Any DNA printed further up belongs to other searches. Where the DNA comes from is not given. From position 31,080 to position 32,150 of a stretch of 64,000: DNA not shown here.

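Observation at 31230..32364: Toxin-antitoxin module (HTH-XRE-Panacea antitoxin + RelE/ParE-like toxin) inserted between livM and the next cassette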

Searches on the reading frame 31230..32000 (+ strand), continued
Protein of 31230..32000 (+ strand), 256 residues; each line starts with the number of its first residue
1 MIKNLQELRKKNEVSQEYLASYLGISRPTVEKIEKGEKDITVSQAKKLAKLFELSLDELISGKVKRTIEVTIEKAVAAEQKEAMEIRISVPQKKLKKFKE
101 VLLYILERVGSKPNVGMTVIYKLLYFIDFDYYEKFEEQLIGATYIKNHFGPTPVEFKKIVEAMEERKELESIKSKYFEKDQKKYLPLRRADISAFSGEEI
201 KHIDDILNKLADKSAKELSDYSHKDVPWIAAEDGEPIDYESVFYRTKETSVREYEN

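Call 51: predict_structure(alignment_id=A3)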
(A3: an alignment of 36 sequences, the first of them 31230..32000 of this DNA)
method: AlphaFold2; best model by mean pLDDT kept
length: 256 residues; sequences in the alignment: 36
mean_pLDDT: 54.1   pTM: 0.33
mean pLDDT of the five models: 54.1, 53.1, 52.8, 50.2, 49.6
residues with pLDDT >= 90: 2; 70-90: 70; 50-70: 51; < 50: 133
segments of 3 or more residues with pLDDT < 50: 66-94, 111-157, 172-187, 219-256
pLDDT, mean of each block of 10 residues (from residue 1): 81 85 86 86 85 83 46 28 26 54 63 45 37 33 32 43 60 44 46 73 67 54 37 34 36 33
secondary structure, 60 per line:
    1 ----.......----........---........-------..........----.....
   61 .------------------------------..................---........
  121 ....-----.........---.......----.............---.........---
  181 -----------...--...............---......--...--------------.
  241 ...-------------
elements in order: H5-11 H16-23 H27-34 H42-51 H56-61 H92-109 H113-124 H130-138 H142-148 H153-165 H169-177 H197-211 H215-220 H240-243

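Call 52: search_solved_structures(query=A3, max_evalue=0.01)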
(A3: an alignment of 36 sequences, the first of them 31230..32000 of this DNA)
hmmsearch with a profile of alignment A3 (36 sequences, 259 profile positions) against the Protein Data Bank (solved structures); distinct sequences matched with E-value up to 0.01: 11.
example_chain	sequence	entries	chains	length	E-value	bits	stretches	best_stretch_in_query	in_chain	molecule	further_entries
2mez_A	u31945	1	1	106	4.9e-05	25.9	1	6-62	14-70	Multiprotein Bridging Factor (MBP-like)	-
9k3w_A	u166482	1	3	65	6.3e-05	25.6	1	8-62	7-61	Transcriptional regulator, PbsX family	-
2xiu_A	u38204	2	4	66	9.3e-05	25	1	7-62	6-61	CYLR2 | CYLR2 SYNONYM CYTOLYSIN REPRESSOR 2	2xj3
1utx_A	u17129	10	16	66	0.00011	24.8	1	7-62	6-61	CYLR2 | cytolysin regulator 2 | PUTATIVE TRANSCRIPTION REGULATOR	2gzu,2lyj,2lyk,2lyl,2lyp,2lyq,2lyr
2b5a_A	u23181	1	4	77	0.0012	21.3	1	6-58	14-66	C.BclI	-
8bny_A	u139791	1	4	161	0.0015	21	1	5-83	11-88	Immunity repressor protein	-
8ezt_A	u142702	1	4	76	0.0028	20.2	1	6-58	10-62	HipB(Lp)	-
8tac_A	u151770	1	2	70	0.0033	19.9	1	7-54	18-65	DBP48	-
1b0n_A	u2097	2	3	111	0.0051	19.3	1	7-99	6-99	PROTEIN (SINR PROTEIN) | HTH-TYPE TRANSCRIPTIONAL REGULATOR SINR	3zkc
2p5t_A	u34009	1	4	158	0.0086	18.6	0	7-67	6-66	Putative transcriptional regulator PezA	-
9sf2_A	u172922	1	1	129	0.0095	18.4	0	7-66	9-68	Transcriptional regulator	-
